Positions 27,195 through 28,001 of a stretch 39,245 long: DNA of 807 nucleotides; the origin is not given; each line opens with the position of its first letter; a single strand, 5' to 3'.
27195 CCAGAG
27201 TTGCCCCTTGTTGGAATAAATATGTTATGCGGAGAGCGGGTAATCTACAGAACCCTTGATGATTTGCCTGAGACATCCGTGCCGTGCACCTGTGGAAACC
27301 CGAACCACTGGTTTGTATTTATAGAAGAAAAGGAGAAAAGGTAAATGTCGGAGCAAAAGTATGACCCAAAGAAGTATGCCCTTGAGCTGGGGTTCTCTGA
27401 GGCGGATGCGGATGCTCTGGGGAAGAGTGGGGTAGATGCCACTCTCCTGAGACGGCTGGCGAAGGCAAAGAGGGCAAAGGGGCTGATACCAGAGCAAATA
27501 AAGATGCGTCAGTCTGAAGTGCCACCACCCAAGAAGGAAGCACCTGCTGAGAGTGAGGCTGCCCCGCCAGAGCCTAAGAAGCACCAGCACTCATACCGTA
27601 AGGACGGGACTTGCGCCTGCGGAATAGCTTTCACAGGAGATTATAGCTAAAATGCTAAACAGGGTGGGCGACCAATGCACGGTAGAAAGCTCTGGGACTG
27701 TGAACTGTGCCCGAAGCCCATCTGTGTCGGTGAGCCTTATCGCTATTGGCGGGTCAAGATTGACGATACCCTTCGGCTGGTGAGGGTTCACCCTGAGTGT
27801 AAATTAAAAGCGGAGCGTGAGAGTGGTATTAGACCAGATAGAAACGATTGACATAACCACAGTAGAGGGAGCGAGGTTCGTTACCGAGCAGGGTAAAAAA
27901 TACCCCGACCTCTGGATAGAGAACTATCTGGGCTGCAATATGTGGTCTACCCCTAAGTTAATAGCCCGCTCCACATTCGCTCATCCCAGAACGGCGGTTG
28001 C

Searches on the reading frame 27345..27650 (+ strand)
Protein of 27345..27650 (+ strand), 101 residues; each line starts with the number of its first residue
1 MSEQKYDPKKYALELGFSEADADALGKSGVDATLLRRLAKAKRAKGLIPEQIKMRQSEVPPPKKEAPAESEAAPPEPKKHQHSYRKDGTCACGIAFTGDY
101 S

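Call 7: search_protein_families(library=pfam, proteins=[window:27345-27650:+], max_evalue=0.1)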
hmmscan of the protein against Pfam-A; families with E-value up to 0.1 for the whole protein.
window:27345-27650:+ (101 aa): 0 families

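Call 8: search_protein_families(library=phrogs, proteins=[window:27345-27650:+], max_evalue=0.1)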
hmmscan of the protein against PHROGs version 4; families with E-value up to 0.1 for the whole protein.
window:27345-27650:+ (101 aa): 1 family
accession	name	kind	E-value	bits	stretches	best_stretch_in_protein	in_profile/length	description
phrog_3927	-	head and packaging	0.001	19.7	1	8-95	251-336/342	head scaffolding protein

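Call 66: find_homologous_proteins(query=window:27345-27647:+, max_evalue=0.001)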
Query window:27345-27647:+ (101 aa): 4 proteins with E <= 0.001 among 8 candidates.
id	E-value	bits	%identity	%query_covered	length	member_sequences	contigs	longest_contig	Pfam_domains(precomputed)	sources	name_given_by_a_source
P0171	1.1e-59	217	100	100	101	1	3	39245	-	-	-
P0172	6.6e-20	89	47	92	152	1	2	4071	-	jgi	-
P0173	1.3e-18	85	51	92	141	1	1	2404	-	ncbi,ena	-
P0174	3.2e-16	77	51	92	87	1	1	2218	-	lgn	-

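Call 69: search_solved_structures(query=A5, max_evalue=10, show_alignments=2)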
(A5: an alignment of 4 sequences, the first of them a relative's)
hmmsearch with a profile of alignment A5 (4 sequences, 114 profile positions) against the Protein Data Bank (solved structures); distinct sequences matched with E-value up to 10: 5.
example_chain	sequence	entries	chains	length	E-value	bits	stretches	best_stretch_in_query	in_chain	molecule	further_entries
8p4t_a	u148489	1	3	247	0.0028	21.4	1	83-113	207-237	Glycoprotein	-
1l3g_A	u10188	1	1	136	0.71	13.6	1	31-89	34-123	TRANSCRIPTION FACTOR Mbp1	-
1mb1_A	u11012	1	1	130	0.97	13.2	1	30-88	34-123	MLU1-BOX BINDING PROTEIN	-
6akm_A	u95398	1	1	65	1.1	13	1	17-55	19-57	Suppressor of IKBKE 1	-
6ejf_A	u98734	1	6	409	1.3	12.8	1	23-86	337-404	Type IV pilus assembly protein PilF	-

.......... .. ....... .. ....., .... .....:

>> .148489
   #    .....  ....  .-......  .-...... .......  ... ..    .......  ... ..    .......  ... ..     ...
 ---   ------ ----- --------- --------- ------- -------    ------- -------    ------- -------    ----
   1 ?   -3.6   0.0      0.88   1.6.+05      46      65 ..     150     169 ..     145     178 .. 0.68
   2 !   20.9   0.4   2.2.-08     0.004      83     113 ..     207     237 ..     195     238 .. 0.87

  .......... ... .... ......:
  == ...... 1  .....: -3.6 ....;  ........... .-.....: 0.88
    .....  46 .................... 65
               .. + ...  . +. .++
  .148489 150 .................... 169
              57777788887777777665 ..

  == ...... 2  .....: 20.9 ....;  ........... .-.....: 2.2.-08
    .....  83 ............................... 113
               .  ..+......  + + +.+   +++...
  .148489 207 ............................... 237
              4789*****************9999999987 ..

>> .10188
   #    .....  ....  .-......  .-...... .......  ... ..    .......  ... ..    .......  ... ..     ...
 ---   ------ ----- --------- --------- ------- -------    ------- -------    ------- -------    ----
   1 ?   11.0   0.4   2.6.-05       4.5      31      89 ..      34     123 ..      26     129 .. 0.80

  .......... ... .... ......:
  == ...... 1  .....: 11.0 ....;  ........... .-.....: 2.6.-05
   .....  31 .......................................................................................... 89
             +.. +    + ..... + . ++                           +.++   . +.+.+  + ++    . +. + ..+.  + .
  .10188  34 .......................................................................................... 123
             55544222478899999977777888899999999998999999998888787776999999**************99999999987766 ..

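Call 75: predict_structure(alignment_id=A5)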
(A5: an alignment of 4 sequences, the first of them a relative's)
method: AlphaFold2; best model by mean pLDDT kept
length: 101 residues; sequences in the alignment: 4
mean_pLDDT: 66.1   pTM: 0.39
mean pLDDT of the five models: 66.1, 64.9, 63.4, 61.9, 60.3
residues with pLDDT >= 90: 1; 70-90: 44; 50-70: 24; < 50: 32
segments of 3 or more residues with pLDDT < 50: 52-74, 95-99
pLDDT, mean of each block of 10 residues (from residue 1): 69 88 86 87 77 45 44 49 65 53 45
secondary structure, 60 per line:
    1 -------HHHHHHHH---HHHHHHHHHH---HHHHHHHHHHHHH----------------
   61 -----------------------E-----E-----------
elements in order: H8-15 H19-28 H32-44

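Call 82: fold_search(model_id=the predicted structure, library=pdb)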
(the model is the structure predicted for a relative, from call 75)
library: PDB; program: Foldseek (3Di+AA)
matches with E <= 10: 14; with E <= 0.001: 0
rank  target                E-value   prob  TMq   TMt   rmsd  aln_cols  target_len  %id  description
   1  1oai_A                2.1e+00  0.30  0.32  0.48   4.3        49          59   24  Complex between Tap UBA domain and FxFG nucleoporin peptide (released 2003-02-20)
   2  2o38_A                3.4e+00  0.08  0.23  0.25  13.1        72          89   18  Putative XRE Family Transcriptional Regulator (released 2007-01-02)
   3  8cem_A                3.8e+00  0.04  0.20  0.03  23.1        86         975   13  Structure of bovine native C3, re-refinement (released 2023-04-05)
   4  9u62_D                3.8e+00  0.04  0.20  0.03  21.3        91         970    9  AP pathways C3 convertase C3bBbP and C3 complex (released 2026-01-14)
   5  4a8e                  5.3e+00  0.06  0.19  0.08   7.5        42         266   19  The structure of a dimeric Xer recombinase from archaea (released 2012-12-05)
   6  7dw5_A                5.7e+00  0.04  0.21  0.17  13.6        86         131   15  Crystal structure of DUX4 HD1-HD2 domain complexed with ERG sites (released 2021-11-03)
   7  7s03_A                6.4e+00  0.02  0.18  0.17  10.2        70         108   23  DNA-binding domain of human SETMAR in complex with Hsmar1 terminal inverted repeat (TIR) DNA (released 2022-08-03)
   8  5wpj_B                6.9e+00  0.14  0.28  0.08   2.9        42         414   21  Structure of the class II 3-hydroxy-3-methylglutaryl-CoA reductase from Streptococcus pneumoniae bound to NADPH in ope (released 2018-04-25)
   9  3idw                  7.8e+00  0.06  0.21  0.30   8.2        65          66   15  Crystal structure of Sla1 homology domain 2 (released 2010-02-23)
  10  8t2s_D                8.3e+00  0.08  0.23  0.07   7.3        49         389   18  Structure of a group II intron ribonucleoprotein in the pre-branching (pre-1F) state (released 2023-11-22)
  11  9lx2_D                8.3e+00  0.06  0.21  0.29   8.5        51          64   10  anti-CRISPR-associated protein, Aca11 (released 2025-11-12)
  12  8t2r_D                8.9e+00  0.08  0.25  0.07   6.5        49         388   20  Structure of a group II intron ribonucleoprotein in the pre-ligation (pre-2F) state (released 2023-11-22)
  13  9lx2_A                8.9e+00  0.05  0.22  0.29   8.6        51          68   10  anti-CRISPR-associated protein, Aca11 (released 2025-11-12)
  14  3vk0_A                9.5e+00  0.04  0.22  0.24  10.7        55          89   14  Crystal Structure of hypothetical transcription factor NHTF from Neisseria (released 2012-03-14)

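Call 116: search_solved_structures(query=A7, max_evalue=10, show_alignments=3)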
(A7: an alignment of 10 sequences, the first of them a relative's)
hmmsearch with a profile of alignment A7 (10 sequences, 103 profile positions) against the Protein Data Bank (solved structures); distinct sequences matched with E-value up to 10: 6.
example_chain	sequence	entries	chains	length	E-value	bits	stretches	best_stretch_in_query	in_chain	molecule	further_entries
5byo_A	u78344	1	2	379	0.025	18.8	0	7-27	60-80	dTor_12x31L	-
4yxz_A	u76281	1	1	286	0.028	18.7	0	7-27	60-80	dTor_9x31L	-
2np3_A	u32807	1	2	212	1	13.7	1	25-46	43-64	Putative TetR-family regulator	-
8p4t_a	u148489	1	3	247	1.5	13.1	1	77-100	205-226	Glycoprotein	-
6ejf_A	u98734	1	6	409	1.7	12.9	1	18-82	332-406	Type IV pilus assembly protein PilF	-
4yxy_A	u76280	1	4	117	3.4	12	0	7-28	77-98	dTor_9x31L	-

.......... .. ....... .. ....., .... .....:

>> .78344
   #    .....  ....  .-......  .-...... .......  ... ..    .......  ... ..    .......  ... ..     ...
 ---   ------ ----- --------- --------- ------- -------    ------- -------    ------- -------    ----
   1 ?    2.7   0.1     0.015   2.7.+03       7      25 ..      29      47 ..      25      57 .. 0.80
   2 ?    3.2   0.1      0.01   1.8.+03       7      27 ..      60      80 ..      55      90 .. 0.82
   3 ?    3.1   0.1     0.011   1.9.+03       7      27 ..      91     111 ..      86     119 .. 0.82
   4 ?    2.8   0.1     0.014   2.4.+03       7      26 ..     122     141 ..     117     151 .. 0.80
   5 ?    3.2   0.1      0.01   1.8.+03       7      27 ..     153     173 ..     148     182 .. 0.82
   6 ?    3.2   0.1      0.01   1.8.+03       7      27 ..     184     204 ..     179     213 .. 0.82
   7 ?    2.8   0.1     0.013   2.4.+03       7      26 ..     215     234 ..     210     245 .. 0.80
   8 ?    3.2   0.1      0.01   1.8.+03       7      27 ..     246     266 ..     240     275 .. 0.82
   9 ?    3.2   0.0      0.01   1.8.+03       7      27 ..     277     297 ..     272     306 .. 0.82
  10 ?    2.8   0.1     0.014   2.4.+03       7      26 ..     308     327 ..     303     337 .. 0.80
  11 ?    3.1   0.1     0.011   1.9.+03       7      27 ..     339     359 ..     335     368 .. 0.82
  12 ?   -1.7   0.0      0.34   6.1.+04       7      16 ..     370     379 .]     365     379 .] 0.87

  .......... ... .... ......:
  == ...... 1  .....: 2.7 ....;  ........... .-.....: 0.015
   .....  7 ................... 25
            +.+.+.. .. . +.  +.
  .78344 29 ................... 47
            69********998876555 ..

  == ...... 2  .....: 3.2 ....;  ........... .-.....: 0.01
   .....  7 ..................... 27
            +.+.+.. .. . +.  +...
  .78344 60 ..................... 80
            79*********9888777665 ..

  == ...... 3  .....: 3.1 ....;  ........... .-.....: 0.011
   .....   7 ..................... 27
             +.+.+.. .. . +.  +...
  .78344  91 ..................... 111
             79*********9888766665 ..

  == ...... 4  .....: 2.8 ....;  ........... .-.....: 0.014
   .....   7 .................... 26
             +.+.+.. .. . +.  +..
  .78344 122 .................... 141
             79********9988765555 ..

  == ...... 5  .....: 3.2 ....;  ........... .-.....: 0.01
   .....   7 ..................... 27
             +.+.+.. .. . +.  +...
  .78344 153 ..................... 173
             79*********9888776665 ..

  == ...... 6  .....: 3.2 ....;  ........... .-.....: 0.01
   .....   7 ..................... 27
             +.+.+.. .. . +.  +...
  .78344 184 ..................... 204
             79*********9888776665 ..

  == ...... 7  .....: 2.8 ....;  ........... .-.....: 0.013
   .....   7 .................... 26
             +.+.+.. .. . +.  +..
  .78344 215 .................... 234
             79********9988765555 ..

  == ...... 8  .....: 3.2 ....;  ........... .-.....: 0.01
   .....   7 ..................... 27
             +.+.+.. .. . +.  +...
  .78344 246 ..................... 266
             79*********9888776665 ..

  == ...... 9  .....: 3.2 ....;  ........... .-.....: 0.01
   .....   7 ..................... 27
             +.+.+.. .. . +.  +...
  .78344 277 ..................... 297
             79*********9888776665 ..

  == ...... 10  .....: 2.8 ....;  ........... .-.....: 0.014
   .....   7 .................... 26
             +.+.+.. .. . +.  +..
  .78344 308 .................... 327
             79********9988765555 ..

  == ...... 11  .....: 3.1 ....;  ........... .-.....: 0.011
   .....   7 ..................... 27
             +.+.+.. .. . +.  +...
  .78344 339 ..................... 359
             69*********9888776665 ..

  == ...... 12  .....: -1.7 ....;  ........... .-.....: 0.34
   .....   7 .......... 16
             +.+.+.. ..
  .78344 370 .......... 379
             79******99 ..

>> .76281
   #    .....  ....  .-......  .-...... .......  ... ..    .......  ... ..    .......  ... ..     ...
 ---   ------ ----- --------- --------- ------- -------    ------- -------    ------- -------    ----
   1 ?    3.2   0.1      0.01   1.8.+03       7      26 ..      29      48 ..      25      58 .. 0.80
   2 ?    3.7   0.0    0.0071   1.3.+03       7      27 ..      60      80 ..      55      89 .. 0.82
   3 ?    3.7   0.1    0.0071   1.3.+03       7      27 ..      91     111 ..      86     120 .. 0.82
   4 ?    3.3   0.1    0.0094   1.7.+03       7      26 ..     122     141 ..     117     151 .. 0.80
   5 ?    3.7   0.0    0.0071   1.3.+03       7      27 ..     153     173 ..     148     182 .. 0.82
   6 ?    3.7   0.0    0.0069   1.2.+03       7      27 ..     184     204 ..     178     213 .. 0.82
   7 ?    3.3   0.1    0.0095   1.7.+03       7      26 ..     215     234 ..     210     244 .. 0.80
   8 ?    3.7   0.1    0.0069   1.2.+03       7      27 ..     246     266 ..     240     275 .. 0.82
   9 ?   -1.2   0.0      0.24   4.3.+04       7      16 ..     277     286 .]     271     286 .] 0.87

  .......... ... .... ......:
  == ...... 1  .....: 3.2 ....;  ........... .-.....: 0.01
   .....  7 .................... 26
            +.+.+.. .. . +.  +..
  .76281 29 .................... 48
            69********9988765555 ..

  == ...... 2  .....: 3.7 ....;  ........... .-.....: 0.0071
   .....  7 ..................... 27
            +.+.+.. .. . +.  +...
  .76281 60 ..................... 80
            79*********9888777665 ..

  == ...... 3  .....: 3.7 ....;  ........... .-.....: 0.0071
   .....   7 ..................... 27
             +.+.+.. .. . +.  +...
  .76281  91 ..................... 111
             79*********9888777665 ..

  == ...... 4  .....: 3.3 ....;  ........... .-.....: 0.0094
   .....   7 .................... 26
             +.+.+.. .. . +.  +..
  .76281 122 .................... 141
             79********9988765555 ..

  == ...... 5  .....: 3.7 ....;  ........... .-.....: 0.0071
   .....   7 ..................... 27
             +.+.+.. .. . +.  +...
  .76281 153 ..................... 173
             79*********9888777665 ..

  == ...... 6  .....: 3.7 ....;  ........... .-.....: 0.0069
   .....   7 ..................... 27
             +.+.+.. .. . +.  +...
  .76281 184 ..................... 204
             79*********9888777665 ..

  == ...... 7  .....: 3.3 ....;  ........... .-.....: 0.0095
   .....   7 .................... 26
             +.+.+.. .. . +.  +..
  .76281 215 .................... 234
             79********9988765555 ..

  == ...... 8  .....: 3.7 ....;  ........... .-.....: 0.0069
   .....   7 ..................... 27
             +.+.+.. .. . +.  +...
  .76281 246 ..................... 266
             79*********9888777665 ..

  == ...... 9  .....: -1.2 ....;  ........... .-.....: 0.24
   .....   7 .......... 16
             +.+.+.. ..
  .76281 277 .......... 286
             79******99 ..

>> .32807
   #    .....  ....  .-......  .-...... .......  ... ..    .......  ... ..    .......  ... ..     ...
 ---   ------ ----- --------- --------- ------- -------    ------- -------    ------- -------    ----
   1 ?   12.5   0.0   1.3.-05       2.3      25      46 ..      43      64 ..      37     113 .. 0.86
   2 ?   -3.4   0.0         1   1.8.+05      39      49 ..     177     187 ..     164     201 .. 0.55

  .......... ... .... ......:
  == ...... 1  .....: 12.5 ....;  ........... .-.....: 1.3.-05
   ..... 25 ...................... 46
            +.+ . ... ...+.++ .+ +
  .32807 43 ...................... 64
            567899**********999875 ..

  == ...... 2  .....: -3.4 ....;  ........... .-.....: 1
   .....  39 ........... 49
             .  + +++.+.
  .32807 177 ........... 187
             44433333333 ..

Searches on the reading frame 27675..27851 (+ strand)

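Call 7: search_protein_families(library=pfam, proteins=[window:27675-27851:+], max_evalue=0.1)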
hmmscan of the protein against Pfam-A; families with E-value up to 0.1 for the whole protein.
window:27675-27851:+ (58 aa): 0 families

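Call 8: search_protein_families(library=phrogs, proteins=[window:27675-27851:+], max_evalue=0.1)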
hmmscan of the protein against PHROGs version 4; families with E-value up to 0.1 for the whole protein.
window:27675-27851:+ (58 aa): 1 family
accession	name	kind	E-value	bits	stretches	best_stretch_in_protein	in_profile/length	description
phrog_10887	-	unknown function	0.04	14.5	1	33-53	22-42/46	-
